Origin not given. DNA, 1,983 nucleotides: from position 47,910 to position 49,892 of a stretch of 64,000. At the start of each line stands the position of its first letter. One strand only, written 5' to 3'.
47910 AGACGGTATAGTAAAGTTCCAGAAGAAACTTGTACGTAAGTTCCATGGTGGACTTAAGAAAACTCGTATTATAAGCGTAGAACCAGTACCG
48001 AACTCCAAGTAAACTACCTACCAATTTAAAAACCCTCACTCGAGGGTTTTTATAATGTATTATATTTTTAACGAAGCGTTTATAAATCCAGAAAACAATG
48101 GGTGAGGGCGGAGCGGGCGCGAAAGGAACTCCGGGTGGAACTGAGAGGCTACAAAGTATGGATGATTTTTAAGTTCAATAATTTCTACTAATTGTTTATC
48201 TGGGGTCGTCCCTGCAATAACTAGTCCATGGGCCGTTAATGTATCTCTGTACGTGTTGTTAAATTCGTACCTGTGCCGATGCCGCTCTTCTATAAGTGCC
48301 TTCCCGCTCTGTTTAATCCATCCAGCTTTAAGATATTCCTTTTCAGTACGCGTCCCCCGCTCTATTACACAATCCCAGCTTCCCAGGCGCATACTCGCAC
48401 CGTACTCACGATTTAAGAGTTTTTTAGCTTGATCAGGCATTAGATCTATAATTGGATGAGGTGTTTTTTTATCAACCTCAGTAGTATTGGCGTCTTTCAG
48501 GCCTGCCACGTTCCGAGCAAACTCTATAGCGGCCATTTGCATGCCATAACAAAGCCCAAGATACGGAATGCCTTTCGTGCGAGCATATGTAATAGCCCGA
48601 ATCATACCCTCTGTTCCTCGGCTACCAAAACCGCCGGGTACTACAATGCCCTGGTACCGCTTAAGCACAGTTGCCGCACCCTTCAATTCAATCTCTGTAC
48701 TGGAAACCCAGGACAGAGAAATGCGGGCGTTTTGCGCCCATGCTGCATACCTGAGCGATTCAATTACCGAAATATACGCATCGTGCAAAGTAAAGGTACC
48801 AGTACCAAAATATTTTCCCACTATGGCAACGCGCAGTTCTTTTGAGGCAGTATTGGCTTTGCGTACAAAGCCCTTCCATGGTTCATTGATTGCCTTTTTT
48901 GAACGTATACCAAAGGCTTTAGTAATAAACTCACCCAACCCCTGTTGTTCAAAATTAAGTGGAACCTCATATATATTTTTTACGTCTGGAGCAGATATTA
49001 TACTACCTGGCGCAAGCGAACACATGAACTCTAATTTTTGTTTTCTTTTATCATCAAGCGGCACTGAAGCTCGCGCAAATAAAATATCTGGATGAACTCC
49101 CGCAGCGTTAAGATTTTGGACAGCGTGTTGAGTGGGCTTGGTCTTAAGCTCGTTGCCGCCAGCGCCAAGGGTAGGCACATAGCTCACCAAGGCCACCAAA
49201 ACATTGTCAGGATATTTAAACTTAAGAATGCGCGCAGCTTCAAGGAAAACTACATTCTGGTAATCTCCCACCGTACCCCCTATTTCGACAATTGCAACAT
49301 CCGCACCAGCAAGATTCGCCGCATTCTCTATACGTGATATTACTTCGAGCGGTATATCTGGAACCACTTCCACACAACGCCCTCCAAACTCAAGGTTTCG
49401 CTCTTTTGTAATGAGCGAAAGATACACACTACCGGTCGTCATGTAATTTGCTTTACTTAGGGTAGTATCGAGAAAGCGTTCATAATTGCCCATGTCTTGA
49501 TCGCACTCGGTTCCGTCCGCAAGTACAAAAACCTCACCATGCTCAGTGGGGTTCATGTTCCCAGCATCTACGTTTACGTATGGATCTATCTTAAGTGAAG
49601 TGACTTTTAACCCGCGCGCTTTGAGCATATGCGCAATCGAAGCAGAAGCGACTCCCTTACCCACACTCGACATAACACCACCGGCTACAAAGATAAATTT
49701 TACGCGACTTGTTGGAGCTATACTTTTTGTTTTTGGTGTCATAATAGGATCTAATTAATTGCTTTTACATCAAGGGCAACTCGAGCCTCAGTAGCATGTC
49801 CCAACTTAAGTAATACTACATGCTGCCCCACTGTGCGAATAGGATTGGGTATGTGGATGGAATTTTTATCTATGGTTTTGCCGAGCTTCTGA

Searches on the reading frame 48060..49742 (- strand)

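Call 21: search_protein_families(library=ncbifam, proteins=[window:48060-49742:-])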
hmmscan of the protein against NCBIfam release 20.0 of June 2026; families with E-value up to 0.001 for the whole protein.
window:48060-49742:- (560 aa): 7 families
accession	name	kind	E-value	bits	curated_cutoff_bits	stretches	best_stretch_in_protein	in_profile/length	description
NF003792.0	PRK05380.1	equivalog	7.5e-201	668.4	308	1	14-559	3-528/534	CTP synthase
TIGR00337.1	PyrG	equivalog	1.6e-193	644.1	462.75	1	14-556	3-526/526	glutamine hydrolyzing CTP synthase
NF004836.1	PRK06186.1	equivalog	1.2e-37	129.2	260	1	304-556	2-226/228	CTP synthase C-terminal region-related (seleno)protein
TIGR00888.1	guaA_Nterm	equivalog_domain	6e-06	25.8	172.15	1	362-414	41-93/188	glutamine-hydrolyzing GMP synthase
NF000848.1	PRK00074.1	equivalog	2.5e-05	23.1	400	1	359-416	38-94/512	glutamine-hydrolyzing GMP synthase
NF001975.0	PRK00758.1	equivalog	0.00012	21.8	198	1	357-417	37-94/185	GMP synthase subunit A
TIGR01368.1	CPSaseIIsmall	equivalog_domain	0.00031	19.8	307.35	0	500-556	303-358/361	glutamine-hydrolyzing carbamoyl-phosphate synthase small subunit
